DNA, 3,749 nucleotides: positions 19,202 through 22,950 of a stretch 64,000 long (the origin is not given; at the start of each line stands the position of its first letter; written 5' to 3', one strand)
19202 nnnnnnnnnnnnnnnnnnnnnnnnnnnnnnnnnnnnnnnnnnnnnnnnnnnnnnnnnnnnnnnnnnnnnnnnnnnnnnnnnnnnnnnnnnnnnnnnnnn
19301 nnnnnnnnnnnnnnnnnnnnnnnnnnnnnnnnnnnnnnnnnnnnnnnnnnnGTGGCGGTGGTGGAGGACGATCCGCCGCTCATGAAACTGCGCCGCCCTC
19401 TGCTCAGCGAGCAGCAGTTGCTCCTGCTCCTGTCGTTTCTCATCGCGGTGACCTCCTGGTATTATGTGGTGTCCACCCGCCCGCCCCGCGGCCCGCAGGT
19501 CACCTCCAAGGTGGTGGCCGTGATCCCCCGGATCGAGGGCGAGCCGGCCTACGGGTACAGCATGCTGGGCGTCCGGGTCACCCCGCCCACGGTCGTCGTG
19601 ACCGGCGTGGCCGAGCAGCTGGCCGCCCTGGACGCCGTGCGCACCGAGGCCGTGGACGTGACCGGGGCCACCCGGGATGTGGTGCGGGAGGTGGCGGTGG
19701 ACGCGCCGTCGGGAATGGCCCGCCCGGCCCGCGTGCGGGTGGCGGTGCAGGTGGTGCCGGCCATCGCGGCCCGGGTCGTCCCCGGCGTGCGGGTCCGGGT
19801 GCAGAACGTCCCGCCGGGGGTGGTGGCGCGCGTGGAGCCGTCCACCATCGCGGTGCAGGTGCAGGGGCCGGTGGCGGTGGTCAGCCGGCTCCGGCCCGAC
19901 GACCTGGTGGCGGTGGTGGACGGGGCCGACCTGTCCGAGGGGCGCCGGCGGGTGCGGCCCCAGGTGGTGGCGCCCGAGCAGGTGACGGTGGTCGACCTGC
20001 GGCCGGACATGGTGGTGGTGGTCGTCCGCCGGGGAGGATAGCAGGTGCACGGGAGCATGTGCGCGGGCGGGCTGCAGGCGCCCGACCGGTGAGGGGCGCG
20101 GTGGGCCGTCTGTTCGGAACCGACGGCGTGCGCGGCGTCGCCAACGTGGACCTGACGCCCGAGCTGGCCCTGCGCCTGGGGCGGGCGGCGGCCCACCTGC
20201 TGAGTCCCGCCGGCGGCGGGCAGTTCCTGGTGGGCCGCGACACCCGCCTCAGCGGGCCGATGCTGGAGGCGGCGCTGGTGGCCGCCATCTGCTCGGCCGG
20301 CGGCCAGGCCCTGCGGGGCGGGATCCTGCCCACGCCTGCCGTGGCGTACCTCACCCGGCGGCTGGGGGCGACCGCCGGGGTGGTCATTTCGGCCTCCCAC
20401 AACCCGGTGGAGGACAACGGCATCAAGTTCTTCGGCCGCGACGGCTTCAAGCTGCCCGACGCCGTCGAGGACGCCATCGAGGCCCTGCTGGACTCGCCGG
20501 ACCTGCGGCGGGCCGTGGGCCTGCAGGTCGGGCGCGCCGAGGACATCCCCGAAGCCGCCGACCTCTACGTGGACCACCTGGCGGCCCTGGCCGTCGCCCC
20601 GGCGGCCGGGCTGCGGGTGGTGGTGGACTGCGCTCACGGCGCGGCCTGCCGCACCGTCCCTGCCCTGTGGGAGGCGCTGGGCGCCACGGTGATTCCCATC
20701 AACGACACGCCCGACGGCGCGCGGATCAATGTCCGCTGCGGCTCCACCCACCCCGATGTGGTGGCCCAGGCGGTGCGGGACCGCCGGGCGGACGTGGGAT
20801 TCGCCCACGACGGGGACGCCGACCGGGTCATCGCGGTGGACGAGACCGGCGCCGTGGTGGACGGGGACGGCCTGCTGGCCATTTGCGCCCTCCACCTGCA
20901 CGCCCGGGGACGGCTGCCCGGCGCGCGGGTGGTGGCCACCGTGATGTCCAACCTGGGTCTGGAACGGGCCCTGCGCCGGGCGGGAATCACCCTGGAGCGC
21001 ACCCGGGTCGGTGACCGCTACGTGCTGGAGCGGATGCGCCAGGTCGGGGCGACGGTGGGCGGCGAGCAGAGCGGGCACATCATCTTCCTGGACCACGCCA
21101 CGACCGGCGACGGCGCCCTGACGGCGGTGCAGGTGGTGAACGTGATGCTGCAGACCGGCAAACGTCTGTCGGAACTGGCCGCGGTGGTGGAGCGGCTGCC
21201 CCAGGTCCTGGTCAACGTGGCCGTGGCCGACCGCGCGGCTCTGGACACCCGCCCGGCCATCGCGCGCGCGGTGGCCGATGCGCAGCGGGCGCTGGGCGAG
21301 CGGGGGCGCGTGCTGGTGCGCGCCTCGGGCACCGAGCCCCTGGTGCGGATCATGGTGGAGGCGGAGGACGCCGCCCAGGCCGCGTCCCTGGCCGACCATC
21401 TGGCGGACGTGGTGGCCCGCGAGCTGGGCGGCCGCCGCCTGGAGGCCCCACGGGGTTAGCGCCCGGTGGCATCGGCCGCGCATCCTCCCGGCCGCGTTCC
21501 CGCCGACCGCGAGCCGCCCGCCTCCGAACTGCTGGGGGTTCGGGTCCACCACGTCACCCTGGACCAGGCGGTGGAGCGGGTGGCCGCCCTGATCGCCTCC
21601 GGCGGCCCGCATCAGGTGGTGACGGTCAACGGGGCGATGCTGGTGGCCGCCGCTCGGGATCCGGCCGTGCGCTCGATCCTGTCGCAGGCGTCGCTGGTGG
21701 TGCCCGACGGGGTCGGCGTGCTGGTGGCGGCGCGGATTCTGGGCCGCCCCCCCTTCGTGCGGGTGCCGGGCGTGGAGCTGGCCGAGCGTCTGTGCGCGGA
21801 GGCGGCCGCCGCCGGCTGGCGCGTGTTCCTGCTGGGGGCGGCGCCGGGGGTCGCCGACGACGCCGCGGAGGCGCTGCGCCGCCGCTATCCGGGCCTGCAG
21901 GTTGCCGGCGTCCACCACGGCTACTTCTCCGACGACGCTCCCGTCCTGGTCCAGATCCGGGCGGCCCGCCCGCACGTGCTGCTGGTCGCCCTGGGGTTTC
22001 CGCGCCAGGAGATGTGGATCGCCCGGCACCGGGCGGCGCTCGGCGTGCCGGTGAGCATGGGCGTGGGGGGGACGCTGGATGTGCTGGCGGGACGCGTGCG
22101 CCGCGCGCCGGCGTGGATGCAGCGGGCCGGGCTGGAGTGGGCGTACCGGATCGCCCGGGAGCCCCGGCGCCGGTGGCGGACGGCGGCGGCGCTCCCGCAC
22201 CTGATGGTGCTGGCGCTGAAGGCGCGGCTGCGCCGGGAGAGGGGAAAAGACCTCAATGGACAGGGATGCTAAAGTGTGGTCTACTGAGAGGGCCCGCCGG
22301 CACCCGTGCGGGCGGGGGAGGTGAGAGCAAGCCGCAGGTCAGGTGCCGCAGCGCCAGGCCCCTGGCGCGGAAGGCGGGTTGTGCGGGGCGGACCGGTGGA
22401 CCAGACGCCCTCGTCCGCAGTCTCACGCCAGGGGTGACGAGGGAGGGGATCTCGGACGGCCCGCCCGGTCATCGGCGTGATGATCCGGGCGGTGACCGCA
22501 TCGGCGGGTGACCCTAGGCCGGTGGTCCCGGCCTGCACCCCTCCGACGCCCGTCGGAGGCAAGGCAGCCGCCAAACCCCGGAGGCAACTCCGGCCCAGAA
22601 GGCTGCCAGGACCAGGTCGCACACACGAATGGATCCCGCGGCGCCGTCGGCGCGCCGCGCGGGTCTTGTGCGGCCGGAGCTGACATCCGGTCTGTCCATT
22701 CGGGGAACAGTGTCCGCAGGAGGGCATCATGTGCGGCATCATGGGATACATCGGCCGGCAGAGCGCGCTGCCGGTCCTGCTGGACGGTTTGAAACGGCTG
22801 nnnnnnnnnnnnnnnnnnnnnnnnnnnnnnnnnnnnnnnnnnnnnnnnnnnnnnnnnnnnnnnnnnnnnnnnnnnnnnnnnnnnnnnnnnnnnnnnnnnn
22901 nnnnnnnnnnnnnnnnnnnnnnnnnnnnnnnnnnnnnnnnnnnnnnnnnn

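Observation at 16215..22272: One operon joining a DUF1611 protein and ornithine carbamoyltransferase to cdaA-cdaR-glmM and a TagA/WecB glycosyltransferase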

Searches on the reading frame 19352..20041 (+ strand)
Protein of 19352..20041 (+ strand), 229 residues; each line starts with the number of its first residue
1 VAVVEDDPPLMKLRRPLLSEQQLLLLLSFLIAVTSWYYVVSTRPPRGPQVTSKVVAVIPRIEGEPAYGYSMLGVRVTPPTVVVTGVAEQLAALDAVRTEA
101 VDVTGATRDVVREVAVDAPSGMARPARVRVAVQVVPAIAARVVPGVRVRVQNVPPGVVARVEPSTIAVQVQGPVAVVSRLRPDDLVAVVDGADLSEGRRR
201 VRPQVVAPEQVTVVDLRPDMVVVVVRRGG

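Call 5: search_protein_families(library=pfam, proteins=[window:19352-20041:+])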
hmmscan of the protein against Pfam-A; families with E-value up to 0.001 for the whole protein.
window:19352-20041:+ (229 aa): 1 family
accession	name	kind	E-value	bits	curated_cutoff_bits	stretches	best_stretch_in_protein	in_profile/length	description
PF07949.17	YbbR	-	3.3e-16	59.8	22.3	1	55-131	1-80/81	YbbR-like protein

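Call 6: search_protein_families(library=ncbifam, proteins=[window:19352-20041:+])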
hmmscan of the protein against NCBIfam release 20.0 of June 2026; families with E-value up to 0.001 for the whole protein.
window:19352-20041:+ (229 aa): 0 families

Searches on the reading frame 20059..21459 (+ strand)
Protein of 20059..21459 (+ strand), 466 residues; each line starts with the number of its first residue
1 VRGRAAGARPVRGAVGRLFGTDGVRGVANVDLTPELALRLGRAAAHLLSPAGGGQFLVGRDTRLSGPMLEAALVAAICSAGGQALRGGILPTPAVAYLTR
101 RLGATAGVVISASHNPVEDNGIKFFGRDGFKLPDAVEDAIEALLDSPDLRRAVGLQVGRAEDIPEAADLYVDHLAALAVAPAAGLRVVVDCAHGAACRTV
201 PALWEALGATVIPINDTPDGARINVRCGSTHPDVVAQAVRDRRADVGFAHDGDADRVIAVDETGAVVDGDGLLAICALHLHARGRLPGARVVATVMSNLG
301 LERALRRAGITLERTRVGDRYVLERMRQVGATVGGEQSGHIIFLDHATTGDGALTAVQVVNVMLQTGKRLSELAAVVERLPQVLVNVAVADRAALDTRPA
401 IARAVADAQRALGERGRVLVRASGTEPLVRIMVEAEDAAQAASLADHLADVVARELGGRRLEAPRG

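Call 5: search_protein_families(library=pfam, proteins=[window:20059-21459:+])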
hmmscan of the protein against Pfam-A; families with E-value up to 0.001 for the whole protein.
window:20059-21459:+ (466 aa): 4 families
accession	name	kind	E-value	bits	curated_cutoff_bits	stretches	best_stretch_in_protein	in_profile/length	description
PF02878.22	PGM_PMM_I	-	1.8e-42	144.7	22.5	1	17-148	2-135/138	Phosphoglucomutase/phosphomannomutase, alpha/beta/alpha domain I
PF02880.22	PGM_PMM_III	-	1.2e-38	132.1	20.7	1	268-378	1-113/115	Phosphoglucomutase/phosphomannomutase, alpha/beta/alpha domain III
PF00408.26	PGM_PMM_IV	-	2e-19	69.8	23.1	1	384-450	1-67/68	Phosphoglucomutase/phosphomannomutase, C-terminal domain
PF02879.22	PGM_PMM_II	-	1.4e-18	67.8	29.3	1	170-264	3-103/103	Phosphoglucomutase/phosphomannomutase, alpha/beta/alpha domain II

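Call 6: search_protein_families(library=ncbifam, proteins=[window:20059-21459:+])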
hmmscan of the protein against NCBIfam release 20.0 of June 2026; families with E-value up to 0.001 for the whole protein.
window:20059-21459:+ (466 aa): 7 families
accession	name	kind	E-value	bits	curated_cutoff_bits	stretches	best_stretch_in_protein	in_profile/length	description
TIGR01455.1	glmM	equivalog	1.3e-171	571.1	447.55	1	19-453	1-441/442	phosphoglucosamine mutase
TIGR03990.1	Arch_GlmM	equivalog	1.1e-109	367.3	439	1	17-451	2-443/444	phosphoglucosamine mutase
NF007088.0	PRK09542.1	equivalog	6.8e-51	173.7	618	1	14-453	7-454/456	phosphomannomutase/phosphoglucomutase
NF046027.1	PhglucPhmanMutPgmG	equivalog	2.9e-47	161.4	600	1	24-450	15-448/460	phosphoglucomutase/phosphomannomutase PgmG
NF011943.0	PRK15414.1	subfamily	3e-35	122.1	801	1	22-437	10-438/456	phosphomannomutase CpsG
NF005737.0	PRK07564.1-1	equivalog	1.2e-14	53.8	378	1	20-140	17-143/543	alpha-D-glucose phosphate-specific phosphoglucomutase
TIGR01132.1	pgm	equivalog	1.4e-11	43.5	778.05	1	19-369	42-430/546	phosphoglucomutase (alpha-D-glucose-1,6-bisphosphate-dependent)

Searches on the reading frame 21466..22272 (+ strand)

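Call 5: search_protein_families(library=pfam, proteins=[window:21466-22272:+])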
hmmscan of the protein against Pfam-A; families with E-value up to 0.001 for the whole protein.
window:21466-22272:+ (268 aa): 1 family
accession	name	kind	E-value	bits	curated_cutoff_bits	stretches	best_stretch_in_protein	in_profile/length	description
PF03808.19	Glyco_tran_WecG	-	2.2e-65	220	27.4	1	75-238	1-166/168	Glycosyl transferase WecG/TagA/CpsF family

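Call 6: search_protein_families(library=ncbifam, proteins=[window:21466-22272:+])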
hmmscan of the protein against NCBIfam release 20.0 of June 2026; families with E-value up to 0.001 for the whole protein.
window:21466-22272:+ (268 aa): 4 families
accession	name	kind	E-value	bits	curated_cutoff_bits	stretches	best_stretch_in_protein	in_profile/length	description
NF041710.1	UDPacetylman_taseTarA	equivalog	3e-49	167.7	350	1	21-255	10-245/247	N-acetylglucosaminyldiphosphoundecaprenol N-acetyl-beta-D-mannosaminyltransferase TarA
TIGR00696.1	wecG_tagA_cpsF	superfamily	1.4e-48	165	69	1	71-240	2-173/178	WecB/TagA/CpsF family glycosyltransferase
NF041872.1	EPS_EpsA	equivalog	4.4e-44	150.8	500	1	25-239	23-242/265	exopolysaccharide biosynthesis glycosyltransferase EpsA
NF002980.1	PRK03692.1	equivalog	3.2e-36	125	323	1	35-241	17-227/240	lipopolysaccharide N-acetylmannosaminouronosyltransferase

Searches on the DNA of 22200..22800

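Call 46: search_rna_families(source=window, start=22200, end=22800, threshold=evalue, max_evalue=1, show_alignments=1)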
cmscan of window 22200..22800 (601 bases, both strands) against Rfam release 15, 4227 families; matches with E-value up to 1: 1.
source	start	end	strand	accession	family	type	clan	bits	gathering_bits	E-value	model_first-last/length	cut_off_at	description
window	22541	22607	+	RF00234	glmS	Cis-reg; riboswitch;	-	15.1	37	0.37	89-157/167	no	glmS glucosamine-6-phosphate activated ribozyme aptamer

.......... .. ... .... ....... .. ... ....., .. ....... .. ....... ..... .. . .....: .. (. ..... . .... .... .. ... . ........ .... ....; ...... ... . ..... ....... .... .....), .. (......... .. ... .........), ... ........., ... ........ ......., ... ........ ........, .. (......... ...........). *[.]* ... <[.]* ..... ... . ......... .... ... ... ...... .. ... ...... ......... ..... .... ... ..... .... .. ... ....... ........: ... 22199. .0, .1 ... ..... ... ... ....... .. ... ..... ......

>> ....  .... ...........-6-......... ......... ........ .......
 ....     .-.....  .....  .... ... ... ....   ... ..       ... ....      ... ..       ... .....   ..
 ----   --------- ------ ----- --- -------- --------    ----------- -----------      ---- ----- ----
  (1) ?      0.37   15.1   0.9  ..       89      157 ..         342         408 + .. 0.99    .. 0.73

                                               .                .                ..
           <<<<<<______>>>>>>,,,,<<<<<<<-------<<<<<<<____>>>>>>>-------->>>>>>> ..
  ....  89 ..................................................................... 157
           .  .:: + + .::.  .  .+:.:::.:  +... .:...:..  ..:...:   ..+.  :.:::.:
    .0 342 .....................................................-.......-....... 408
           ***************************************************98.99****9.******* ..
